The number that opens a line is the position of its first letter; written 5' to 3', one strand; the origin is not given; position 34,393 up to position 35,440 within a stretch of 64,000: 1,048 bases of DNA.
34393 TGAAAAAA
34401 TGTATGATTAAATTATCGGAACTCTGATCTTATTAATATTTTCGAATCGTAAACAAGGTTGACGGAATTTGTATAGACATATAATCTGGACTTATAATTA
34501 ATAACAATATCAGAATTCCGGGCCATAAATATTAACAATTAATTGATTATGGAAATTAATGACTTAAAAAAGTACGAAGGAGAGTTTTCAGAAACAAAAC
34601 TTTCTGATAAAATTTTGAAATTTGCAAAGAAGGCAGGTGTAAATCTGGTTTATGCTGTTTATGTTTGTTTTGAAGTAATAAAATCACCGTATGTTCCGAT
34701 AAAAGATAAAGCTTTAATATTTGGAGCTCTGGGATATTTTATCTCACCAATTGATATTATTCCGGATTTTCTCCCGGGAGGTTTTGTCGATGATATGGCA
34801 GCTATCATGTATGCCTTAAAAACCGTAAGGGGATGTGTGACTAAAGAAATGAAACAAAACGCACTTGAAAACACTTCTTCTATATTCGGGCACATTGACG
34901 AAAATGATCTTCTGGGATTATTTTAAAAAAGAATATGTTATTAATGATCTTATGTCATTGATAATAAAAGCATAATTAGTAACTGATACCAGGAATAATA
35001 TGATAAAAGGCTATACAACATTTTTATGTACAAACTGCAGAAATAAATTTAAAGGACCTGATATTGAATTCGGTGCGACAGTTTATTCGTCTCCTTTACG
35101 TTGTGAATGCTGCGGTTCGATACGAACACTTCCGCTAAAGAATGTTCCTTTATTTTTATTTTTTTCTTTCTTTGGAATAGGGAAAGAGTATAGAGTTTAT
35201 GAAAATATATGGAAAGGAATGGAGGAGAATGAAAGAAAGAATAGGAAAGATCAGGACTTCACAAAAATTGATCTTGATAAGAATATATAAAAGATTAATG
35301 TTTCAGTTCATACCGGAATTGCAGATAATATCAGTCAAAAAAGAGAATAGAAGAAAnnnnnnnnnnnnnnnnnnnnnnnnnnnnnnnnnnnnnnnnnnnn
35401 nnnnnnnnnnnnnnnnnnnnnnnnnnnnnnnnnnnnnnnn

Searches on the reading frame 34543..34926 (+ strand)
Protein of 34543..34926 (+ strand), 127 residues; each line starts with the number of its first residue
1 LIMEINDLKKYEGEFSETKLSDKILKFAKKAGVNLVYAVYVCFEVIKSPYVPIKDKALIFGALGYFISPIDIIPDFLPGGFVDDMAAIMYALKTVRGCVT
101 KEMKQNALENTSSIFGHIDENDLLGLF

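Call 3: search_protein_families(library=pfam, proteins=[window:34543-34926:+], max_evalue=0.1)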
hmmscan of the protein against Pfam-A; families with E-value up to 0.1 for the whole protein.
window:34543-34926:+ (127 aa): 2 families
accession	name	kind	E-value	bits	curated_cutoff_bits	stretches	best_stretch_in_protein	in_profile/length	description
PF06803.17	DUF1232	-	2e-13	50.2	23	1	56-89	2-36/37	Protein of unknown function (DUF1232)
PF17538.8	C_LFY_FLO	-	0.058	13.5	25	1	2-36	45-79/169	DNA Binding Domain (C-terminal) Leafy/Floricaula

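Call 4: search_protein_families(library=padloc, proteins=[window:34543-34926:+], max_evalue=0.1)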
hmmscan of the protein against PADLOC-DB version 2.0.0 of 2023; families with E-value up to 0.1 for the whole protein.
window:34543-34926:+ (127 aa): 0 families

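Call 5: search_protein_families(library=ncbifam, proteins=[window:34543-34926:+], max_evalue=0.1)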
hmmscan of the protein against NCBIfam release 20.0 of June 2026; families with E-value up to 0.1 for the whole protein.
window:34543-34926:+ (127 aa): 0 families

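Call 64: search_protein_families(library=phrogs, proteins=[window:34549-34926:+], max_evalue=0.01)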
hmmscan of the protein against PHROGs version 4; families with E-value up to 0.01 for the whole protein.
window:34549-34926:+ (125 aa): 1 family
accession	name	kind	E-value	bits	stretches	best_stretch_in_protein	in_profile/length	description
phrog_14750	-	unknown function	1.8e-22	80.8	1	6-115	12-122/134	-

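Call 84: search_dna_similar(query=window:34549-34926:+, collection=phages, mode=protein, max_evalue=0.00001, max_rows=12)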
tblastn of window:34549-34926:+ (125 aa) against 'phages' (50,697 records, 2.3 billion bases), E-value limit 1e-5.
No match.

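Call 85: search_dna_similar(query=window:34549-34926:+, collection=plasmids, mode=protein, max_evalue=0.00001, max_rows=12)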
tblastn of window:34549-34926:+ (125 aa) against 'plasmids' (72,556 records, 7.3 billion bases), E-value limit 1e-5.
Records with a match: 18; places in all: 18; records where one place covers at least 80% of the query: 11.
Best place of each record, by identity: <60% 18.
By first word of the organism name: Bacillus 8; Plesiomonas 2; Lysinibacillus 1; Parabacteroides 1; Phocaeicola 1; Indioceanicola 1; Vibrio 1; Aeromonas 1; Halomonas 1; Niveispirillum 1.
By predicted mobility (MOB-suite, as given by PLSDB): non-mobilizable 15; mobilizable 2; conjugative 1.
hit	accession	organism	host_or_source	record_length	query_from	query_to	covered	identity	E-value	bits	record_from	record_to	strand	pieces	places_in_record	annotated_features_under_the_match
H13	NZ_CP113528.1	Lysinibacillus irui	bacterial culture,Iru-fermented African ...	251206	1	114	91%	40.0%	4e-14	74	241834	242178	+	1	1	DUF1232 domain-containing protein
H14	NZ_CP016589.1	Bacillus thuringiensis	Mono isolate,Ginseng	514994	3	114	90%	39.8%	3e-18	86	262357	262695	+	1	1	YkvA family protein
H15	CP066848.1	Bacillus mycoides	single cell,soil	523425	3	114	90%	39.8%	4e-18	86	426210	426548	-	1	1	DUF1232 domain-containing protein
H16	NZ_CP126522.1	Bacillus toyonensis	bacterial isolate,soil in warm, humid ...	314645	4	115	90%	38.9%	4e-18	86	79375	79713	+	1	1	YkvA family protein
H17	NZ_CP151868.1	Bacillus thuringiensis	tobacco,mixed culture,leaves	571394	10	114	84%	39.6%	3e-15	77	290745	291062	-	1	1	YkvA family protein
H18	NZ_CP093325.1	Bacillus sp. N5-665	whole organism,peat soil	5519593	10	114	84%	39.6%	6e-15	76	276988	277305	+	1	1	none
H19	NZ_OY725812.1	Parabacteroides distasonis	-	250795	2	113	90%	36.8%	8e-17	82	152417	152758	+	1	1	YkvA family protein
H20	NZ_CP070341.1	Bacillus cereus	Bombyx mori,whole organism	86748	4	115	90%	36.3%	2e-17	84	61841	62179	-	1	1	YkvA family protein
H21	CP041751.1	Bacillus paranthracis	Homo sapiens,stool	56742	4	114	89%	36.6%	1e-17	84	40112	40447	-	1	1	DUF1232 domain-containing protein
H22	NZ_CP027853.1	Plesiomonas shigelloides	whole organism,catfish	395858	12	118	86%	36.1%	1e-12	70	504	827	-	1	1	YkvA family protein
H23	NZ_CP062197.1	Plesiomonas shigelloides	Gentoo penguin,feces,feces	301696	12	118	86%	35.2%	4e-12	68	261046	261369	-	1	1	YkvA family protein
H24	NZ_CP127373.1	Bacillus arachidis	bacterial isolate,rhizosphere soil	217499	13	100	70%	41.6%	8e-13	70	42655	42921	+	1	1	none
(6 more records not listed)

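Call 86: get_annotated_region(hit=H19, flank=3000)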
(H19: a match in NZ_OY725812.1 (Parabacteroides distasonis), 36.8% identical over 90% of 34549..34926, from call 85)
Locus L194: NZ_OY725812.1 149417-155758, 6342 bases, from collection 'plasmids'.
description: Parabacteroides distasonis strain Parabacteroides distasonis TSDC17.2-1.1 plasmid 67, complete sequence
organism: Parabacteroides distasonis (NCBI taxid 823)
taxonomy: Bacteria; Bacteroidota; Bacteroidia; Bacteroidales; Tannerellaceae; Parabacteroides; Parabacteroides distasonis
host: -; source: -; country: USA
typing (MOB-suite, as given by PLSDB): non-mobilizable
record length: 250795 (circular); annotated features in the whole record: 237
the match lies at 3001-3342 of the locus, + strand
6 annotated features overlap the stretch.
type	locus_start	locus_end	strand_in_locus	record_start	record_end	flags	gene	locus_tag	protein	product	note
CDS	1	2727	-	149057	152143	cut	-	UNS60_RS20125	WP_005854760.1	TonB-dependent receptor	-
CDS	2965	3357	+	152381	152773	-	-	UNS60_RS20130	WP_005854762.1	YkvA family protein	-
CDS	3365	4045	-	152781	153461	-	bioD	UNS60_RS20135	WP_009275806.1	dethiobiotin synthase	GO:0009102 - biotin biosynthetic process [Evidence IEA]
CDS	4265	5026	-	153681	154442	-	bioC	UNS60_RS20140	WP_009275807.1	malonyl-ACP O-methyltransferase BioC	GO:0009102 - biotin biosynthetic process [Evidence IEA]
CDS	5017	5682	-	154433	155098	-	-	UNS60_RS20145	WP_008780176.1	pimeloyl-ACP methyl esterase BioG family protein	-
CDS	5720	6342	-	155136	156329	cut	-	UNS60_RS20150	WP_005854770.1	8-amino-7-oxononanoate synthase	GO:0009102 - biotin biosynthetic process [Evidence IEA]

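Call 87: get_annotated_region(hit=H14, flank=2500)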
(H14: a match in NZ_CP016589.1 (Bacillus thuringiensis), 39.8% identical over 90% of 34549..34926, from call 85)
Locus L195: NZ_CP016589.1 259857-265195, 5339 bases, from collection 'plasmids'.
description: Bacillus thuringiensis strain KNU-07 plasmid pBTKNU07-01, complete sequence
organism: Bacillus thuringiensis (NCBI taxid 1428)
taxonomy: Bacteria; Bacillota; Bacilli; Bacillales; Bacillaceae; Bacillus; Bacillus thuringiensis
host: -; source: Mono isolate,Ginseng; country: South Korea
typing (MOB-suite, as given by PLSDB): non-mobilizable; replicon rep_cluster_125; mating-pair formation MPF_T
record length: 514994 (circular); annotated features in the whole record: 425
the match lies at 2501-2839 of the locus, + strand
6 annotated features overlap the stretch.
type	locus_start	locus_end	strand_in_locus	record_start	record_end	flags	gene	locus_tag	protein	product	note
CDS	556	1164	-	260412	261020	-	-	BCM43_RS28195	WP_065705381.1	hypothetical protein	-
CDS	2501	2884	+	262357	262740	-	-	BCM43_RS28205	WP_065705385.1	YkvA family protein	-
CDS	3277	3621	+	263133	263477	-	-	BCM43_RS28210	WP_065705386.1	HK97 family phage prohead protease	GO:0019082 - viral protein processing [Evidence IEA]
CDS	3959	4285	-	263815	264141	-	-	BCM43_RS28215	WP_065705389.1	helix-turn-helix transcriptional regulator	-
CDS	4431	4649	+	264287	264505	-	-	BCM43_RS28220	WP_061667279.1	helix-turn-helix transcriptional regulator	-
CDS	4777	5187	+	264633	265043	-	-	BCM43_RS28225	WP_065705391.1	hypothetical protein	-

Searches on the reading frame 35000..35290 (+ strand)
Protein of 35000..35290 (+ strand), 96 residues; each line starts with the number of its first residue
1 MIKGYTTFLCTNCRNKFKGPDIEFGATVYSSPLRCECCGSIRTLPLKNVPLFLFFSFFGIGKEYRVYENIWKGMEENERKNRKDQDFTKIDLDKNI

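Call 3: search_protein_families(library=pfam, proteins=[window:35000-35290:+], max_evalue=0.1)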
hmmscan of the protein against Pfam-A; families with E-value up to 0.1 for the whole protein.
window:35000-35290:+ (96 aa): 0 families

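Call 4: search_protein_families(library=padloc, proteins=[window:35000-35290:+], max_evalue=0.1)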
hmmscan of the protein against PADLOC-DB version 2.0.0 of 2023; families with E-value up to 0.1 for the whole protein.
window:35000-35290:+ (96 aa): 0 families

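Call 5: search_protein_families(library=ncbifam, proteins=[window:35000-35290:+], max_evalue=0.1)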
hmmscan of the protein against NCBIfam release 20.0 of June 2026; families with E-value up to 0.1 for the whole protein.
window:35000-35290:+ (96 aa): 0 families

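Call 48: search_dna_similar(query=window:35000-35290:+, collection=plasmids, mode=protein, max_evalue=0.01, max_rows=10)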
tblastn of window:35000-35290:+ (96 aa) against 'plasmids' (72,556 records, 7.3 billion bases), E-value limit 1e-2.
No match.

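Call 64: search_protein_families(library=phrogs, proteins=[window:35000-35290:+], max_evalue=0.01)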
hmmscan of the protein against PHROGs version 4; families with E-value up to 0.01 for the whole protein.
window:35000-35290:+ (96 aa): 0 families
